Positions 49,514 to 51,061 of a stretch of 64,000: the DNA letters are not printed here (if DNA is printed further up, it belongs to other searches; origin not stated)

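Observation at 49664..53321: H-cluster-like domain fused in one polypeptide to a complete histidine kinase, coupled to hydA and followed by a relay with no DNA-binding output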

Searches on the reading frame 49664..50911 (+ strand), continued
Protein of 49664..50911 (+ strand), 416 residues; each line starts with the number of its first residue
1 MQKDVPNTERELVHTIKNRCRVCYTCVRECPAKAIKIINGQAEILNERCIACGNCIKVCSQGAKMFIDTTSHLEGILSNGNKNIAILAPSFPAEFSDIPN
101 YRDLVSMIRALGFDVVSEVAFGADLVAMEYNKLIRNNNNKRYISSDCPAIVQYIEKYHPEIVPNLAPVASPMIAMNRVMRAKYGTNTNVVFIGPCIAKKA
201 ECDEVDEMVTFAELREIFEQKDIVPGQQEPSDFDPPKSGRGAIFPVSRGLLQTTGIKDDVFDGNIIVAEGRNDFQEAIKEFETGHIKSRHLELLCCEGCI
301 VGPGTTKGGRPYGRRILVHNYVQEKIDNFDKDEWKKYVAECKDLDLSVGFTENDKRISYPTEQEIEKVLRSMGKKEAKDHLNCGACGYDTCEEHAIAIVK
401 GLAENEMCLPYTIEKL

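Call 60: find_encoding_contigs(protein=P0198, flank=8000, max_places=1)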
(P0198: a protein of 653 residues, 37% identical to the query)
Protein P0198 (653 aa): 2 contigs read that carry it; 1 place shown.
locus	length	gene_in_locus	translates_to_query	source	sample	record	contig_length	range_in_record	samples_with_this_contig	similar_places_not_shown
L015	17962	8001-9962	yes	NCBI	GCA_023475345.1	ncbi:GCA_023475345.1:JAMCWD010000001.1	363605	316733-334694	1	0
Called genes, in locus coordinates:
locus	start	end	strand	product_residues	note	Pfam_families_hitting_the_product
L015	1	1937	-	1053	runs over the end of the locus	PF02872:5_nucleotid_C, PF00515:TPR_1 (faint), PF13432:TPR_16 (weak), PF13360:PQQ_2, PF13570:Beta-prop_ACSF4 (weak), PF13570:Beta-prop_ACSF4, PF13360:PQQ_2, PF13570:Beta-prop_ACSF4, +7 more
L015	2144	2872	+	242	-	PF23914:TPR_CcmH_CycH (faint), PF07719:TPR_2 (faint), PF13181:TPR_8 (faint), PF13428:TPR_14 (faint), PF00515:TPR_1 (faint), PF13414:TPR_11 (faint), PF13432:TPR_16 (faint), PF14559:TPR_19 (faint), +3 more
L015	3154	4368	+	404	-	PF05977:MFS_3, PF07690:MFS_1, PF13347:MFS_2 (weak), PF07690:MFS_1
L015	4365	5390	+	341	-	PF04055:Radical_SAM, PF13186:SPASM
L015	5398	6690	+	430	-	PF00675:Peptidase_M16, PF05193:Peptidase_M16_C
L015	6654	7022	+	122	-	PF00903:Glyoxalase, PF13669:Glyoxalase_4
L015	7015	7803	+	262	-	PF00106:adh_short, PF08659:KR, PF23441:SDR (weak), PF01370:Epimerase (weak), PF13561:adh_short_C2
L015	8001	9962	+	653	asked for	PF13187:Fer4_9 (weak), PF13237:Fer4_10, PF02906:Fe_hyd_lg_C, PF04060:FeS, PF00512:HisKA, PF02518:HATPase_c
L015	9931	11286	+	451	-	PF00072:Response_reg, PF00158:Sigma54_activat, PF13191:AAA_16 (faint), PF14532:Sigma54_activ_2, PF07728:AAA_5 (weak), PF25601:AAA_lid_14, PF02954:HTH_8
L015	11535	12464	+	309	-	PF00072:Response_reg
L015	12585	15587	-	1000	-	-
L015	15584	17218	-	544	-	-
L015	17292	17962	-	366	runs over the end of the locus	PF12895:ANAPC3, PF23914:TPR_CcmH_CycH (faint), PF25063:ARM_TT21_C (faint), PF13414:TPR_11 (faint), PF13432:TPR_16 (weak), PF14559:TPR_19 (weak), PF00515:TPR_1 (weak), PF14559:TPR_19 (weak), +11 more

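Call 72: search_protein_families(library=pfam, proteins=[L009:3341-4582:+, L011:5550-6401:+, L015:11535-12464:+, L013:3529-4155:-], max_evalue=0.01)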
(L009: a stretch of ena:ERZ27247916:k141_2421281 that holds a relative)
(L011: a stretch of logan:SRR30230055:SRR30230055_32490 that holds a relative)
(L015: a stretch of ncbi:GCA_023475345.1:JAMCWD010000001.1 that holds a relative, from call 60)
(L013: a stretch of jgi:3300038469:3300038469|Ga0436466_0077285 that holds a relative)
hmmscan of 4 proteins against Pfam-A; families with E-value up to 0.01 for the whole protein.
L009:3341-4582:+ (414 aa): 7 families
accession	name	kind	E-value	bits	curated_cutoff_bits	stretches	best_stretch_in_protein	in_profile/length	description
PF01512.22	Complex1_51K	-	7.9e-59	198.3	31.2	1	132-282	1-150/150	Nuo51 FMN-binding domain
PF13375.12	RnfC_N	-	7.7e-27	93.7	25.6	1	12-108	4-100/101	RnfC Barrel sandwich hybrid domain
PF10531.15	SLBB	-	1.8e-09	37.7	27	1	294-343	1-55/55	SLBB domain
PF13183.11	Fer4_8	-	0.0028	18.6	27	1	373-402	4-34/68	4Fe-4S dicluster domain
PF00037.32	Fer4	-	0.0075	16.5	21.1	0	374-387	8-21/24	4Fe-4S binding domain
PF13187.11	Fer4_9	-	0.008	16.6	27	0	373-387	36-50/52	4Fe-4S dicluster domain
PF12798.12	Fer4_3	-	0.0083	17.3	27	0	374-387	1-14/15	4Fe-4S binding domain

L011:5550-6401:+ (283 aa): 0 families

L015:11535-12464:+ (309 aa): 3 families
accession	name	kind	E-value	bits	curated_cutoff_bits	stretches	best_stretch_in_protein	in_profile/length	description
PF00072.30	Response_reg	-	3.1e-31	108.2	30.2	1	8-118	1-111/111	Response regulator receiver domain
PF13432.12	TPR_16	-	0.00033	21.5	32.7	1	151-191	2-42/65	Tetratricopeptide repeat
PF14559.12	TPR_19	-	0.0032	18.2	25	1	156-190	1-35/68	Tetratricopeptide repeat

L013:3529-4155:- (208 aa): 2 families
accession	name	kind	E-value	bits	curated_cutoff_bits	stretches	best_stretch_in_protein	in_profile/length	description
PF00072.30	Response_reg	-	2.7e-17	63.4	30.2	1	1-61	50-110/111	Response regulator receiver domain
PF00301.25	Rubredoxin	-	0.0089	16.5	23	0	107-141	1-31/47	Rubredoxin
